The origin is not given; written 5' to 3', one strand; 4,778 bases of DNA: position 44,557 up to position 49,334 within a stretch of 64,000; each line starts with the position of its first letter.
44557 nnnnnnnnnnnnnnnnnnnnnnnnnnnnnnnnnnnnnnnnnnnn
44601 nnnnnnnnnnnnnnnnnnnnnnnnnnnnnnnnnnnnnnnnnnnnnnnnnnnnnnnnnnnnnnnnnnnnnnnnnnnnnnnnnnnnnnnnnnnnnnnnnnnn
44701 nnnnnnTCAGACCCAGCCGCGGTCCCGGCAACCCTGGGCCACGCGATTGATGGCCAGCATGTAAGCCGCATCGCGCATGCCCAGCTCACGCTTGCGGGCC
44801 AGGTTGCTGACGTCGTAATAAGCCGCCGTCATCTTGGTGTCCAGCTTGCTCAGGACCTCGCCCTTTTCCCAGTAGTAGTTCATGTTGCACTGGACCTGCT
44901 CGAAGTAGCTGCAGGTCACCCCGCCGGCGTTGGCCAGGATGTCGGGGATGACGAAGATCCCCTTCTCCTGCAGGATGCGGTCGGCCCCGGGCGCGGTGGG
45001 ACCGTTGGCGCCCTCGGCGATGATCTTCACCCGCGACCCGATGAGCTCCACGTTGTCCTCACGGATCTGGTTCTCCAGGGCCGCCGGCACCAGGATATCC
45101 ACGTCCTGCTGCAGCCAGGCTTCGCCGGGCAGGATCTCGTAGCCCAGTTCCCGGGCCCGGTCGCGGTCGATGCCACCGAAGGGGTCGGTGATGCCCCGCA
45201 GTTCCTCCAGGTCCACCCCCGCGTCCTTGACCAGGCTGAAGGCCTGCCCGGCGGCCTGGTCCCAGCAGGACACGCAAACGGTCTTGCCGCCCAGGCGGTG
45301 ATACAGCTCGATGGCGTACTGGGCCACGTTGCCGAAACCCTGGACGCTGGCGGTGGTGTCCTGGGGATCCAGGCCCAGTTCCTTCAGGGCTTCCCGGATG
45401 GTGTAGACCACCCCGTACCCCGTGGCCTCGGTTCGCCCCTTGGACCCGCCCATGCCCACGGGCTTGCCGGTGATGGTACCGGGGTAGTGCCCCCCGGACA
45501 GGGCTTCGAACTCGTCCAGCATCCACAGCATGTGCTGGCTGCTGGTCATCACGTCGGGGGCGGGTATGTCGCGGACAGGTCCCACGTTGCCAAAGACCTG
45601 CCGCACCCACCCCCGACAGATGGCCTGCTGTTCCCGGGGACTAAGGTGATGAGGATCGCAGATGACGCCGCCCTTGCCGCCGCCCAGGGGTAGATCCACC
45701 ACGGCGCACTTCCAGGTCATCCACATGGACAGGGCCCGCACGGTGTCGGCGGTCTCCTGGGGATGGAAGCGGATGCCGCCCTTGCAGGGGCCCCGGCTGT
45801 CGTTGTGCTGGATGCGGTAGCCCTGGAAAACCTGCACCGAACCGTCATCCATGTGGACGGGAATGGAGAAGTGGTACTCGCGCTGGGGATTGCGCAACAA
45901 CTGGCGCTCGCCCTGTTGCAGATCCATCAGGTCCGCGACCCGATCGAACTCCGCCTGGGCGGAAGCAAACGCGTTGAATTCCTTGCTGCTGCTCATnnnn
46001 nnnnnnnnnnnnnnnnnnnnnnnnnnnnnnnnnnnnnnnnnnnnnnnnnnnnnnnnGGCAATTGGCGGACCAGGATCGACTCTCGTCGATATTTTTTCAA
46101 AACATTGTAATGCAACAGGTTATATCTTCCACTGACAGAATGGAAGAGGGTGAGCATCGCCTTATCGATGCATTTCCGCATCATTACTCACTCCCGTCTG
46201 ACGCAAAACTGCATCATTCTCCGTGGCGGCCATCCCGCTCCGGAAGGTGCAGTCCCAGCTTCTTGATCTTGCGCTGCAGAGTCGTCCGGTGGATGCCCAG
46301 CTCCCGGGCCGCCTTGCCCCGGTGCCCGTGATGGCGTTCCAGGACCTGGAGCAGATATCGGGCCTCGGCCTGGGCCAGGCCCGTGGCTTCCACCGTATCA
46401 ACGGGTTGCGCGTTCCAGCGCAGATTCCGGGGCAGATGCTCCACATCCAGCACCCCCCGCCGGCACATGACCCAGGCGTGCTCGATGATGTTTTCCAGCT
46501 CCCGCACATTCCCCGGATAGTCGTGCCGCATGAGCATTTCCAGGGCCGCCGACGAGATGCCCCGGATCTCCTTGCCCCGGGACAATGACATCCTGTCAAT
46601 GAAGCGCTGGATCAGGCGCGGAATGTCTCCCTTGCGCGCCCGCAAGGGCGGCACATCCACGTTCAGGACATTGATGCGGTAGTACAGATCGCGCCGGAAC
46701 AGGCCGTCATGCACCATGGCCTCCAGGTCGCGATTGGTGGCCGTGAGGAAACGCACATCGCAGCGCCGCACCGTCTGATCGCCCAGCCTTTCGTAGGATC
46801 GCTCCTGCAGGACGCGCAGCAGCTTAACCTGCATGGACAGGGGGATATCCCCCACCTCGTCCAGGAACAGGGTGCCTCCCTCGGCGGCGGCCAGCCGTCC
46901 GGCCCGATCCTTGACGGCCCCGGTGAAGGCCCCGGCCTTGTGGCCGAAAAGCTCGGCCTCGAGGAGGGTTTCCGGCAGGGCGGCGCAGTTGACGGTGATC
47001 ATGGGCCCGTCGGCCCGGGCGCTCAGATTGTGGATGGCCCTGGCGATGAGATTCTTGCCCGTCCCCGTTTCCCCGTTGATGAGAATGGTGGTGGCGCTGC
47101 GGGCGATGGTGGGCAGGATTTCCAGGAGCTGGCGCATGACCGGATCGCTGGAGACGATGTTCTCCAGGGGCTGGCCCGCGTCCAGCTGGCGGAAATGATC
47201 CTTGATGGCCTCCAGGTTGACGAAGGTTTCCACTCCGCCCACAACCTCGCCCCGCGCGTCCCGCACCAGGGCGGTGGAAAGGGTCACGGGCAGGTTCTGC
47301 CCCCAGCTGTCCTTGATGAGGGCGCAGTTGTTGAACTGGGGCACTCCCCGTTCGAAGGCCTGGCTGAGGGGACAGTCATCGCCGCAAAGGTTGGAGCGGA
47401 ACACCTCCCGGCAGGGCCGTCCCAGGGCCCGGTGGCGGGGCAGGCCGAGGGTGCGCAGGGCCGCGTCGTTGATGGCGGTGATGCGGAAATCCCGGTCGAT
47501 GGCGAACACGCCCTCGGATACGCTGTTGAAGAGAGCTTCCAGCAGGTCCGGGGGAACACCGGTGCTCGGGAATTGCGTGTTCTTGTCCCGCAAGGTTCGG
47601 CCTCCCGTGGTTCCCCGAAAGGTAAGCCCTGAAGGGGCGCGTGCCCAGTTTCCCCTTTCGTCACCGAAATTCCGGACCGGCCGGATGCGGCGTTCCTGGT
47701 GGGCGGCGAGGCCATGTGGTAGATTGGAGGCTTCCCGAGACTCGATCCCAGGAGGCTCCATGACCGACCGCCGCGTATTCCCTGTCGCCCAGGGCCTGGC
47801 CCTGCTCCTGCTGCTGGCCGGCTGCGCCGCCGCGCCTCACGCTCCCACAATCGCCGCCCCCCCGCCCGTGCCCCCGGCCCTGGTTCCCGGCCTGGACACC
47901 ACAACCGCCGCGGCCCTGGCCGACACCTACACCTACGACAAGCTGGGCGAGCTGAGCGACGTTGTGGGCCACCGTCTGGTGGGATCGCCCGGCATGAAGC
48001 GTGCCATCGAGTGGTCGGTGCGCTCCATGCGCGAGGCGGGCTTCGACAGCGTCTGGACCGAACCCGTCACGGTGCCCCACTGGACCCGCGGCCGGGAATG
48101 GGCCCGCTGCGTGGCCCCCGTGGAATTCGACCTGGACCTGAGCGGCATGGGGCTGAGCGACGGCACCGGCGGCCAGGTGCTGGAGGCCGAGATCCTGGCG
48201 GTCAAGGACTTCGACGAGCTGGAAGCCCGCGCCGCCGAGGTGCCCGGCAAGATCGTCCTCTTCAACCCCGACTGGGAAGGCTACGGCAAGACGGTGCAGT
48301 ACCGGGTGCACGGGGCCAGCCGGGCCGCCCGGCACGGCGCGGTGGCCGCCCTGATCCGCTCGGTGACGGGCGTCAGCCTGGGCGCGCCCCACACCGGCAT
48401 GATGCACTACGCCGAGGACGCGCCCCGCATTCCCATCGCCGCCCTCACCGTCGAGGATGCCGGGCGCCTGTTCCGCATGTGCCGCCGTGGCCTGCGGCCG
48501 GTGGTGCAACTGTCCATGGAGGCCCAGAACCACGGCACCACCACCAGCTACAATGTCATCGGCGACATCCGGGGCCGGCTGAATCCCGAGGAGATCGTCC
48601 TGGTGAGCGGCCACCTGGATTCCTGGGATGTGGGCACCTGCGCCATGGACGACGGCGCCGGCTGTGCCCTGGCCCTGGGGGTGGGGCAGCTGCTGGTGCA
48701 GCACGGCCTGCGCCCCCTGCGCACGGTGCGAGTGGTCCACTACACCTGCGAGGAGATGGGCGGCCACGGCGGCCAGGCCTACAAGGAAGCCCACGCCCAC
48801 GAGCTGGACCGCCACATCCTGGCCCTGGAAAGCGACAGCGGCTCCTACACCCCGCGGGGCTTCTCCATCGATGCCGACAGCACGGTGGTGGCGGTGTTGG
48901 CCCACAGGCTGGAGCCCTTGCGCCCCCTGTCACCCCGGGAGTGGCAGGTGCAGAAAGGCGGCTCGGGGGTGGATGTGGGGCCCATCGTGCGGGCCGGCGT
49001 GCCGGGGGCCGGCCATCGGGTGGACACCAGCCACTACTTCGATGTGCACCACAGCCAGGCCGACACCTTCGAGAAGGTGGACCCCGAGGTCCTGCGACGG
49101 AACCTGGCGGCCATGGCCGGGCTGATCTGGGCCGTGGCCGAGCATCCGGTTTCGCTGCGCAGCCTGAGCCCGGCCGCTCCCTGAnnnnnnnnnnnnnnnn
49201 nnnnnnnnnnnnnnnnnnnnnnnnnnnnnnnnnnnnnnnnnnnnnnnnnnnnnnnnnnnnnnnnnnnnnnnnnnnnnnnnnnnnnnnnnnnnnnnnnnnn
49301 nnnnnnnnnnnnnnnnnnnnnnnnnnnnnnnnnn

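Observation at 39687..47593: Sigma-54 activator, sigma-54-type promoter, gdhA and two translationally coupled PEP/pyruvate-binding ATP-grasp paralogues: candidate uncharacterised sensory/modification module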

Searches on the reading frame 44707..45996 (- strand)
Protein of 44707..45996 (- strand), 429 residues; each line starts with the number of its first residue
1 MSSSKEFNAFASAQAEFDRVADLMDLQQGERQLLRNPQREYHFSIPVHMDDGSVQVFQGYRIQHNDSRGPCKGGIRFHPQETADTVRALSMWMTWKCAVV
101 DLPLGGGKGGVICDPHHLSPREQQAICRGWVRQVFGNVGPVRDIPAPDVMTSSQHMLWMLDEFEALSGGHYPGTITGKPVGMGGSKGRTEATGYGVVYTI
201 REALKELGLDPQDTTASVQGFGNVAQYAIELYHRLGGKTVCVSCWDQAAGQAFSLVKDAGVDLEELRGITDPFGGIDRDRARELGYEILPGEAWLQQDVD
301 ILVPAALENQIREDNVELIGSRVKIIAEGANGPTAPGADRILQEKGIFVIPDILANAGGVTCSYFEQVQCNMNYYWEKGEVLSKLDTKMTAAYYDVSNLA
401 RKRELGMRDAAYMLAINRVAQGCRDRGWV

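Call 7: search_protein_families(library=pfam, proteins=[window:44707-45996:-], max_evalue=0.01)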
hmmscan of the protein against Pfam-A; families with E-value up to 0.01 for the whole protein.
window:44707-45996:- (429 aa): 2 families
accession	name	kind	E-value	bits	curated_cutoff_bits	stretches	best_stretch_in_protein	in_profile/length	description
PF00208.27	ELFV_dehydrog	-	8.4e-69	232.4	23.4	1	183-427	1-241/241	Glutamate/Leucine/Phenylalanine/Valine dehydrogenase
PF02812.23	ELFV_dehydrog_N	-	3e-53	179.4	25.3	1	37-164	1-128/129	Glu/Leu/Phe/Val dehydrogenase, dimerisation domain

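Call 8: search_protein_families(library=ncbifam, proteins=[window:44707-45996:-], max_evalue=0.01)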
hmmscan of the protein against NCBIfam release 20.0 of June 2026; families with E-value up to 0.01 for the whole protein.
window:44707-45996:- (429 aa): 6 families
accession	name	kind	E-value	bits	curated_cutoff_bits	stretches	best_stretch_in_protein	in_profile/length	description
NF040817.1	GdhA_Arch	equivalog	1.1e-138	462.9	750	1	7-429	4-417/419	glutamate dehydrogenase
NF041398.1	GluDhGdhB_Halo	equivalog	4.4e-116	388.1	620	1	9-427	3-407/410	glutamate dehydrogenase GdhB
NF006929.0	PRK09414.1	equivalog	6.4e-77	259.4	536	1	34-427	54-443/445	NADP-specific glutamate dehydrogenase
NF010634.0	PRK14031.1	equivalog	1.6e-61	208.1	822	1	34-392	50-405/444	NADP-specific glutamate dehydrogenase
NF010633.0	PRK14030.1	subfamily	1.4e-60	205.7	743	1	34-397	50-411/445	glutamate dehydrogenase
NF035922.1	Trp_DH_ScyB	equivalog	1.1e-17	64.1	600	2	291-421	218-341/346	tryptophan dehydrogenase ScyB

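Call 35: search_solved_structures(query=window:44707-45996:-, max_evalue=1e-50)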
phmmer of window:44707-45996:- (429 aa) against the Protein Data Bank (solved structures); distinct sequences matched with E-value up to 1e-50: 48.
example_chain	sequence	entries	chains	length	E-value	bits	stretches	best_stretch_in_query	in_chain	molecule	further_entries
1gtm_A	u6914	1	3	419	1.4e-118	399.8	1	15-429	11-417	GLUTAMATE DEHYDROGENASE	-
1euz_A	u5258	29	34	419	2.6e-118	398.9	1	6-429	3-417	GLUTAMATE DEHYDROGENASE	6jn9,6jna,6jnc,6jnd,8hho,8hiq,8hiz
1bvu_A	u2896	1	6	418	6.4e-118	397.6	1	9-429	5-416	PROTEIN (GLUTAMATE DEHYDROGENASE)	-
8zmu_A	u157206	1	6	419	6e-117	394.4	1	6-429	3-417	Glutamate dehydrogenase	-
8znb_A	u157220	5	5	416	1.5e-116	393.2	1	10-429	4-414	Glutamate dehydrogenase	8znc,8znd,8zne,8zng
2tmg_A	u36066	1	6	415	1.9e-114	386.2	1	9-427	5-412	PROTEIN (GLUTAMATE DEHYDROGENASE)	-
7mfm_A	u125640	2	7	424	8e-114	384.1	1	10-429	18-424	Glutamate dehydrogenase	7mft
1b3b_A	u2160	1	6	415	4.8e-112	378.3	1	9-427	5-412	PROTEIN (GLUTAMATE DEHYDROGENASE)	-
3k8z_A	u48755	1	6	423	1.4e-111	376.7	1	10-429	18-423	NAD-specific glutamate dehydrogenase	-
8i83_A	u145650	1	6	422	1.5e-111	376.6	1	6-429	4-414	Glutamate dehydrogenase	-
1b26_A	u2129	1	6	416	1.6e-111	376.5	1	9-427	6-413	GLUTAMATE DEHYDROGENASE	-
8ysw_A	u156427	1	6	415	1.7e-111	376.5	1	6-429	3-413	Glutamate dehydrogenase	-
3k92_A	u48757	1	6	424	2.1e-108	366.3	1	7-429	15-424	NAD-specific glutamate dehydrogenase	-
2yfq_A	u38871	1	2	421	1.1e-104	354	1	8-428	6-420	NAD-SPECIFIC GLUTAMATE DEHYDROGENASE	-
3aoe_A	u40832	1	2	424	4.2e-100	338.9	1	17-426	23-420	Glutamate dehydrogenase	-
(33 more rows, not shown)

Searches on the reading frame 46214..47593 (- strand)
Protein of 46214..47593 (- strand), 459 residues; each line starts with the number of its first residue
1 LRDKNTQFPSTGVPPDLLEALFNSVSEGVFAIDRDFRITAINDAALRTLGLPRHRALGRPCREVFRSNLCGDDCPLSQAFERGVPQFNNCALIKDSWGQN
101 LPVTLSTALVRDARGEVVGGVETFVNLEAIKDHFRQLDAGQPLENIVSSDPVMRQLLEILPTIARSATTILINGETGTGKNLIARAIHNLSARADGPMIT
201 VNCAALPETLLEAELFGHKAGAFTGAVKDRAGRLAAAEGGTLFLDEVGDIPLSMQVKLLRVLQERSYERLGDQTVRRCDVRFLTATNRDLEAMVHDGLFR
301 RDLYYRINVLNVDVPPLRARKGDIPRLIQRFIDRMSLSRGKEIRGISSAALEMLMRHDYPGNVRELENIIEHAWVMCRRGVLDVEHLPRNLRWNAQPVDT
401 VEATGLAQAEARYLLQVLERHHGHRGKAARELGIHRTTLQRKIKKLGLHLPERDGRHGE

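Call 7: search_protein_families(library=pfam, proteins=[window:46214-47593:-], max_evalue=0.01)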
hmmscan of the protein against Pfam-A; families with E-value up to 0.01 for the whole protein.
window:46214-47593:- (459 aa): 15 families
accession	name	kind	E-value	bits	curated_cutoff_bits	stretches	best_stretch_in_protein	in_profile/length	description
PF00158.32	Sigma54_activat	-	2e-68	229.8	20.2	1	146-312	1-167/168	Sigma-54 interaction domain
PF25601.1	AAA_lid_14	-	4.8e-26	90.8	27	1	318-397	1-80/87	AAA+ ATPase lid domain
PF14532.12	Sigma54_activ_2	-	4.2e-19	69.6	25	1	152-317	6-138/138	Sigma-54 interaction domain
PF02954.25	HTH_8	-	3.2e-14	52.8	22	1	406-446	2-42/42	Bacterial regulatory protein, Fis family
PF08448.16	PAS_4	-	2.2e-09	37.9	23.1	1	22-125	1-103/110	PAS fold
PF13426.13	PAS_9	-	2.9e-09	37.6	27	1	27-127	2-101/103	PAS domain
PF13188.13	PAS_8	-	4.7e-09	36.3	21.8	1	17-67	2-49/65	PAS domain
PF07728.20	AAA_5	-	6.3e-07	29.9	22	1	170-287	2-122/139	AAA domain (dynein-related subfamily)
PF00989.32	PAS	-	2.3e-06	28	22.6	1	18-66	3-51/113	PAS fold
PF12860.13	PAS_7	-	0.00049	20.7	27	1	22-75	1-55/115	PAS fold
PF13556.12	HTH_30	-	0.00051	20.2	27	1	415-446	5-36/59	PucR C-terminal helix-turn-helix domain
PF00004.35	AAA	-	0.00057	20.8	21.2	1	170-288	1-110/131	ATPase family associated with various cellular activities (AAA)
PF13191.12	AAA_16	-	0.0022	19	32.6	1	150-248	6-103/167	AAA ATPase domain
PF01078.27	Mg_chelatase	-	0.0029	17.5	20.3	0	225-255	93-123/207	Magnesium chelatase, subunit ChlI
PF07724.20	AAA_2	-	0.0031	18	27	1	167-291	3-128/166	AAA domain (Cdc48 subfamily)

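Call 8: search_protein_families(library=ncbifam, proteins=[window:46214-47593:-], max_evalue=0.01)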
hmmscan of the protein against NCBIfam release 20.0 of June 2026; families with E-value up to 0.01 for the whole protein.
window:46214-47593:- (459 aa): 38 families (the best 25 are shown)
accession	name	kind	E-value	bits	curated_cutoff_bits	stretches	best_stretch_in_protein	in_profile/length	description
TIGR01817.1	nifA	equivalog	1.3e-100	337.7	528.85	1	144-388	196-439/534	nif-specific transcriptional activator NifA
NF041552.1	TF_PrdR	equivalog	6.9e-100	335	795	1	127-445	251-575/577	sigma-54 dependent transcriptional regulator PrdR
NF008469.0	PRK11361.1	equivalog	2.7e-99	333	714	1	132-448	131-456/461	acetoacetate metabolism transcriptional regulator AtoC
NF003451.0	PRK05022.1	equivalog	9.2e-94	315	476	1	143-449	189-511/512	nitric oxide reductase transcriptional regulator NorR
TIGR01818.1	ntrC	equivalog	1.6e-93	314.1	558.6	1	143-414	133-407/463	nitrogen regulation protein NR(I)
TIGR02915.1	PEP_resp_reg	equivalog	5.6e-92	308.9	502.6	1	127-448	119-444/445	PEP-CTERM-box response regulator transcription factor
NF011958.0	PRK15429.1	equivalog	8.9e-91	305.5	830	1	144-449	379-687/692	formate hydrogenlyase transcriptional activator FlhA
NF038308.1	RNA_repair_RtcR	equivalog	3.2e-90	303.5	650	1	141-440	177-505/530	RNA repair transcriptional activator RtcR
NF007689.0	PRK10365.1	equivalog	9.5e-88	294.9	760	1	145-443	140-439/441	sigma-54-dependent response regulator transcription factor ZraR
NF050807.1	TransRegFlbDCaul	equivalog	2.8e-83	280.3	750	1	144-445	118-437/454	sigma-54-dependent transcriptional regulator FlbD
TIGR02329.1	propionate_PrpR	equivalog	1.3e-81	274.8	499.2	1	130-445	197-526/526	propionate catabolism operon regulatory protein PrpR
NF011695.0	PRK15115.1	equivalog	2.7e-81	273.6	763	1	143-443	134-433/445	two-component system response regulator GlrR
NF041906.1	V4R_TF_MobR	exception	2e-78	264.3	999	1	143-445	231-543/544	phenol degradation transcriptional regulator MobR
NF011953.0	PRK15424.1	equivalog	2.5e-78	264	703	1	135-445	210-533/538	propionate catabolism operon regulatory protein PrpR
NF008176.1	PRK10923.1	equivalog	4.9e-78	262.8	620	2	131-399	125-393/469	nitrogen regulation protein NR(I)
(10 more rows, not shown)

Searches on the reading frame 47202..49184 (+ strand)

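Call 12: search_protein_families(library=pfam, proteins=[window:47202-49184:+], max_evalue=0.001)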
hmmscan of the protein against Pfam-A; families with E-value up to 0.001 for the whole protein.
window:47202-49184:+ (660 aa): 2 families
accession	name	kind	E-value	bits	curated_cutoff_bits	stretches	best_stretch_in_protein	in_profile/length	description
PF04389.22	Peptidase_M28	-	5e-23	82.3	21.3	1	451-639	1-190/193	Peptidase family M28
PF02225.27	PA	-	0.00065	20.2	23.9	0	342-420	23-92/95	PA domain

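Call 33: search_protein_families(library=ncbifam, proteins=[window:47202-49184:+], max_evalue=0.01)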
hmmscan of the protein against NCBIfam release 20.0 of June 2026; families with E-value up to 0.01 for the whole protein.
window:47202-49184:+ (660 aa): 5 families
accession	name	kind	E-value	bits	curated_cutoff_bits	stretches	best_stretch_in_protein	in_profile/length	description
NF006768.0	PRK09290.1-1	equivalog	0.00043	19.3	532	1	435-520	41-128/411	allantoate deiminase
TIGR01879.1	hydantase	subfamily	0.0008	18.4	204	1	444-518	44-121/401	hydantoinase/carbamoylase family amidase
NF006771.0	PRK09290.1-5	subfamily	0.0014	17.2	399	1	440-519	46-128/413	allantoate amidohydrolase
NF058540.1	Ncarbamyl_ErtE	equivalog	0.0054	15.4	520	1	448-541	61-154/418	N-carbamyl-l-glutamate amidohydrolase ErtE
TIGR03176.1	AllC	equivalog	0.0086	14.8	597.75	0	431-518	33-123/406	allantoate deiminase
